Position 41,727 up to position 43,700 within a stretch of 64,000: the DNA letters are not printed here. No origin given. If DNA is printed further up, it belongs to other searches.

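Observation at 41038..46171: Tandemly duplicated [SAM methyltransferase + novel polytopic membrane protein] unit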

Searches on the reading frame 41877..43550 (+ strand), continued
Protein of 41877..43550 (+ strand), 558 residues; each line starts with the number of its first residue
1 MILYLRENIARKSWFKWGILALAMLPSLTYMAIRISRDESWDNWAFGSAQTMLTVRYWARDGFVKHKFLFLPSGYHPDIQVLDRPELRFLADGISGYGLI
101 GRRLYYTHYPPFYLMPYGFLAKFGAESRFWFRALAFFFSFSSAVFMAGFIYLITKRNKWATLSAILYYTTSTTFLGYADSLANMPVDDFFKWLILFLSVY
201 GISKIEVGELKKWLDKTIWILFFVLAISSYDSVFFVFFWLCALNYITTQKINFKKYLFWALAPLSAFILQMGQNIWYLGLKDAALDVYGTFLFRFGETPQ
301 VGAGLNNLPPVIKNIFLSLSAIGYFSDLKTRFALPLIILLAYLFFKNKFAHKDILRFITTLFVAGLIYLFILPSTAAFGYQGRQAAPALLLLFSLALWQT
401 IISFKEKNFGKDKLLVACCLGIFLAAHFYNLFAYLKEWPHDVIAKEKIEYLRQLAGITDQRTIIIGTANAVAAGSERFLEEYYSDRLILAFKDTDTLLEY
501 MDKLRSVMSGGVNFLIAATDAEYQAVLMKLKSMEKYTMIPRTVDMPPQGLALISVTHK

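Call 25: find_encoding_contigs(protein=P0011, flank=8000, max_places=1)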
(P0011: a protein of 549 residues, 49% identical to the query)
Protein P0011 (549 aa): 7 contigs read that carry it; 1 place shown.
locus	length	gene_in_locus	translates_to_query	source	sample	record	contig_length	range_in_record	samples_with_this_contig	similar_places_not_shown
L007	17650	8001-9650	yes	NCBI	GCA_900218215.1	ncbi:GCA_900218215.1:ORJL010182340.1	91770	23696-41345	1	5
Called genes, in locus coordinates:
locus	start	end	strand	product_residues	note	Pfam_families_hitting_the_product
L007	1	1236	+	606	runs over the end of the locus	PF13522:GATase_6, PF13537:GATase_7, PF00733:Asn_synthase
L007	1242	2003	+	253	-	PF08003:Methyltransf_9, PF13489:Methyltransf_23, PF03848:TehB (weak), PF06325:PrmA, PF13847:Methyltransf_31, PF08241:Methyltransf_11, PF08242:Methyltransf_12, PF13649:Methyltransf_25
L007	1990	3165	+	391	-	-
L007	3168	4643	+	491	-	PF03062:MBOAT, PF13813:MBOAT_2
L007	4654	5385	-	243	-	PF05219:DREV (weak), PF13489:Methyltransf_23, PF07021:MetW, PF13847:Methyltransf_31, PF08241:Methyltransf_11, PF08242:Methyltransf_12, PF13649:Methyltransf_25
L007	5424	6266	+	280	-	PF13649:Methyltransf_25, PF01209:Ubie_methyltran (weak), PF05148:Methyltransf_8 (weak), PF08241:Methyltransf_11, PF08242:Methyltransf_12 (weak), PF13489:Methyltransf_23 (weak), PF13847:Methyltransf_31 (weak)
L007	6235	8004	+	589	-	-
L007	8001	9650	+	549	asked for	-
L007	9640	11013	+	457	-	PF13231:PMT_2 (weak)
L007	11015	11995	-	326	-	PF01370:Epimerase, PF04321:RmlD_sub_bind, PF05368:NmrA (weak), PF16363:GDP_Man_Dehyd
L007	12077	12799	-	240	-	PF00535:Glycos_transf_2, PF13641:Glyco_tranf_2_3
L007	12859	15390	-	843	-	PF09586:YfhO (faint)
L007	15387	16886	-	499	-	PF05159:Capsule_synth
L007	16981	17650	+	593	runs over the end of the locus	PF02543:Carbam_trans_N, PF16861:Carbam_trans_C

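Call 36: search_protein_representatives(alignment_id=A1)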
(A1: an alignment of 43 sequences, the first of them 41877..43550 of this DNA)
Query: 43 sequences, 553 profile positions. Proteins with E-value up to 0.001 (for the whole library): 635; up to 1e-10: 402; up to 1e-30: 137. The best 150 are listed.
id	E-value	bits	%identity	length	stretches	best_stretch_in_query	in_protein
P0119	4.6e-194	662.6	-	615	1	8-551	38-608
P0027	9.9e-188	641.7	-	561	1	10-533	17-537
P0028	1.0e-186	638.4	-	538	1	11-530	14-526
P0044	2.1e-186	637.4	-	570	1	1-552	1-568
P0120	9.0e-185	632.0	-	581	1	5-552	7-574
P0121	1.3e-183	628.2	-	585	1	6-552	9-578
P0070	6.6e-182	622.5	-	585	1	8-552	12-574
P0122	1.9e-180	617.7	-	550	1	3-530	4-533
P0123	5.5e-179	612.8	-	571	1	19-527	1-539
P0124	5.0e-178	609.7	-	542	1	8-527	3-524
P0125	4.7e-177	606.5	-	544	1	12-536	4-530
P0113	1.9e-173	594.6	-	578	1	6-552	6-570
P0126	1.3e-172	591.9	-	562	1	10-522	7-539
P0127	1.8e-171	588.0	-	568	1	9-521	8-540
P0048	3.1e-170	584.0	-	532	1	21-522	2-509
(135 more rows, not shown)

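Call 38: find_related_loci(query=A1, collection=genome_contigs, flank=10000)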
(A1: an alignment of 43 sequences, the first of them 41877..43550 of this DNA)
Query A1 (558 aa) in genome_contigs; peptide patterns used: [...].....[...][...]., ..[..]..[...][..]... (x = any residue, [..] = any of these).
69 stretches matched a pattern; 50 encode a relative of the query (tblastn E <= 1e-3); 48 distinct loci.
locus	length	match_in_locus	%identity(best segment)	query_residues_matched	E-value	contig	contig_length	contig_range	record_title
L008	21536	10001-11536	52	19-534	1e-173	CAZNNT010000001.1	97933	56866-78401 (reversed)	MAG TPA_asm: uncultured Candidatus Saccharibacteria bacterium isolate SRP090828_co3_7 genome assembly, contig: NODE_10_l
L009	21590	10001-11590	47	8-547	1e-162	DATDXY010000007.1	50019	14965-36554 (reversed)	MAG TPA_asm: Candidatus Paceibacterota bacterium isolate SMAG_U8151 k141_1927197, whole genome shotgun sequence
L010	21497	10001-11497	46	20-529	6e-136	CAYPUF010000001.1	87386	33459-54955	MAG TPA_asm: uncultured Gammaproteobacteria bacterium isolate SRP093185_co1_134 genome assembly, contig: NODE_77_length_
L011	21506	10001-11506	43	19-526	9e-134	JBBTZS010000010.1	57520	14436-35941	MAG: Patescibacteria group bacterium isolate H41-bin078_1 H41_bin078_1_000000000010, whole genome shotgun sequence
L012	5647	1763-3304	43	27-544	1e-133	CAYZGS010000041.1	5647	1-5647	MAG TPA_asm: uncultured Candidatus Saccharibacteria bacterium isolate SRP062349_co1_62 genome assembly, contig: NODE_494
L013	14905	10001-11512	38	30-526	3e-95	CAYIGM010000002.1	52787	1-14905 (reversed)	MAG TPA_asm: uncultured Candidatus Saccharibacteria bacterium isolate ERP119705_co22_125 genome assembly, contig: NODE_3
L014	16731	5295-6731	40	29-492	6e-94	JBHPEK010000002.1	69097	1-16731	Patescibacteria group bacterium isolate SAG AM-311-F06 NODE_2_length_69097_cov_31.794009, whole genome shotgun sequence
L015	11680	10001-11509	37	29-535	1e-91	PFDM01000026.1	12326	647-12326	MAG: Parcubacteria group bacterium CG10_big_fil_rev_8_21_14_0_10_38_31 CG10_8_21_14_0.10_scaffold_5306_c, whole genome s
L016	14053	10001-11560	36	38-506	4e-89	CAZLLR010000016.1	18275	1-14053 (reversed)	MAG TPA_asm: uncultured Candidatus Saccharibacteria bacterium isolate SRP216583_co1_142 genome assembly, contig: NODE_24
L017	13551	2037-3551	33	30-522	2e-76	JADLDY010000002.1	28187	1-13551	MAG: Deltaproteobacteria bacterium isolate SJ296 c_000000009980, whole genome shotgun sequence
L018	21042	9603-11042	36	20-507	6e-76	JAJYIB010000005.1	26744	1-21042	MAG: bacterium isolate DBS2-1.bin105 NODE_3087_length_26744_cov_1.498817, whole genome shotgun sequence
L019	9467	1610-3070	34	30-505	9e-75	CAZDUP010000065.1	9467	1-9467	MAG TPA_asm: uncultured Thermodesulfobacteriota bacterium isolate SRP239054_co1_42 genome assembly, contig: NODE_5841_le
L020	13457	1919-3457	31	29-530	8e-75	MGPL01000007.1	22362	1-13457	MAG: Deltaproteobacteria bacterium GWA2_55_10 gwa2_scaffold_10706, whole genome shotgun sequence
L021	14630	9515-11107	34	30-522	2e-72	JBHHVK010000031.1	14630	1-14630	MAG: Thermodesulfobacteriota bacterium isolate S.4.sp2_bin.44 NODE_1586_length_14630_cov_10.558216, whole genome shotgun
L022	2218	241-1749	34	32-530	2e-71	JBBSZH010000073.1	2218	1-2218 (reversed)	MAG: Nanoarchaeota archaeon isolate H43-bin087_1 H43_bin087_1_000000000076, whole genome shotgun sequence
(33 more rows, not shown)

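Call 45: search_protein_families(library=ncbifam, proteins=[L004:3881-4660:+, L004:4660-5766:+], max_evalue=0.001)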
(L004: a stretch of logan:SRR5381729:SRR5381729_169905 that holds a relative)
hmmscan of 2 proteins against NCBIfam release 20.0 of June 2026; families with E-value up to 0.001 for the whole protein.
L004:3881-4660:+ (260 aa): 17 families
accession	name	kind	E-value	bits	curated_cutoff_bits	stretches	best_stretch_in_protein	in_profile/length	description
TIGR03937.1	PgaC_IcaA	equivalog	1.5e-13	50.5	422.3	1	6-102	43-136/407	poly-beta-1,6-N-acetyl-D-glucosamine synthase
NF058614.1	PPMAGASynPpgS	equivalog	8.1e-13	48.3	370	1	10-213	2-206/226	polyprenyl-phospho-N-acetylgalactosaminyl synthase PpgS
NF010496.0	PRK13915.1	equivalog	1.9e-12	46.9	262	1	6-131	29-159/307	glucosyl-3-phosphoglycerate synthase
NF007986.1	PRK10714.1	equivalog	2.4e-12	46.5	529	1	8-172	6-172/316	undecaprenyl-phosphate 4-deoxy-4-formamido-L-arabinose transferase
TIGR04182.1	glyco_TIGR04182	equivalog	6.4e-12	45.4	325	1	10-217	2-205/293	S-layer glycoprotein N-glycosyltransferase AglJ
NF007482.0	PRK10073.1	equivalog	5.8e-11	42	423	1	5-101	3-95/334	glycosyltransferase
NF047588.1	GlcsyltransPgfSStrep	equivalog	9.7e-11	41.4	500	1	10-176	3-172/308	glycosyltransferase PgfS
NF047683.1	TeichurnBiosyTuaG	equivalog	1.8e-08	34.3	400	1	6-125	4-120/252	teichuronic acid biosynthesis protein TuaG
TIGR03965.1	mycofact_glyco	equivalog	2.3e-08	33.4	280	1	6-101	72-164/467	mycofactocin biosynthesis glycosyltransferase MftF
NF041875.1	EPS_EpsD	equivalog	2.9e-07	30.2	370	1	10-103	1-91/325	exopolysaccharide biosynthesis glycosyltransferase EpsD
TIGR04283.1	glyco_like_mftF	equivalog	5.1e-07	29.5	182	1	10-101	1-82/221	TIGR04283 family arsenosugar biosynthesis glycosyltransferase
NF053739.1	GlytfEpsEBac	equivalog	5.8e-05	22.2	450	1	10-103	3-94/265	glycosyltransferase EpsE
NF041394.1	GtaseAglG_Halo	equivalog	7.1e-05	22.2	440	1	10-104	3-95/304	glucosyl-dolichyl phosphate glucuronosyltransferase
NF038302.1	EPS_HpsE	equivalog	0.00012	21.2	300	1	10-101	3-96/307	hormogonium polysaccharide biosynthesis glycosyltransferase HpsE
TIGR03469.1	HpnB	hypoth_equivalog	0.00015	21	379.25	1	9-66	45-100/386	hopene-associated glycosyltransferase HpnB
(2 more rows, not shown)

L004:4660-5766:+ (369 aa): 31 families (the best 25 are shown)
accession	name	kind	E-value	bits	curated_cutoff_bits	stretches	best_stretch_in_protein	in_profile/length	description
TIGR04317.1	W_rSAM_matur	equivalog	1.3e-20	73.8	380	1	38-318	10-299/349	tungsten cofactor oxidoreductase radical SAM maturase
TIGR04347.1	pseudo_SAM_Halo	equivalog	1.3e-12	47.7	525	1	36-182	42-187/390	TIGR04347 family pseudo-SAM/SPASM protein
TIGR04054.1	rSAM_NirJ1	equivalog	2e-12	46.4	650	1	37-179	41-182/387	putative heme d1 biosynthesis radical SAM protein NirJ1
TIGR04051.1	rSAM_NirJ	equivalog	4.7e-12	45.5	515.45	1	37-212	7-175/354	heme d1 biosynthesis radical SAM protein NirJ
NF038283.1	viperin_w_prok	equivalog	2.2e-11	43.4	180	1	33-171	3-149/281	viperin family antiviral radical SAM protein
TIGR02668.1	moaA_archaeal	equivalog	2.5e-11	43.1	325.25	1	36-168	14-145/303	GTP 3',8-cyclase MoaA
NF001199.0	PRK00164.2-1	equivalog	3.4e-10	39.6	231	1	36-170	16-149/308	GTP 3',8-cyclase MoaA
TIGR04545.1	rSAM_ahbD_hemeb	equivalog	6.2e-10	39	500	1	37-126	5-94/339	heme b synthase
TIGR04426.1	rSAM_desII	equivalog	2e-09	36.7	450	1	17-197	99-283/468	dTDP-4-amino-4,6-dideoxy-D-glucose ammonia-lyase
TIGR02109.1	PQQ_syn_pqqE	equivalog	2.9e-09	36.3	381.35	1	30-213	5-182/358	pyrroloquinoline quinone biosynthesis protein PqqE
TIGR04055.1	rSAM_NirJ2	equivalog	5.6e-09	36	500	1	38-166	6-133/326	putative heme d1 biosynthesis radical SAM protein NirJ2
TIGR04546.1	rSAM_ahbC_deAc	equivalog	6.2e-09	35.1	650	1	37-167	44-173/390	12,18-didecarboxysiroheme deacetylase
TIGR04303.1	GeoRSP_rSAM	equivalog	1.8e-08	34.4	400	1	30-123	3-93/325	GeoRSP system radical SAM/SPASM protein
TIGR02666.1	moaA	equivalog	2.7e-07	29.9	284.05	1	37-206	15-186/336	GTP 3',8-cyclase MoaA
NF050035.1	rSAM_WgK_link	exception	8.4e-07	28.3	650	1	26-166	3-143/367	radical SAM/SPASM peptide maturase WgkB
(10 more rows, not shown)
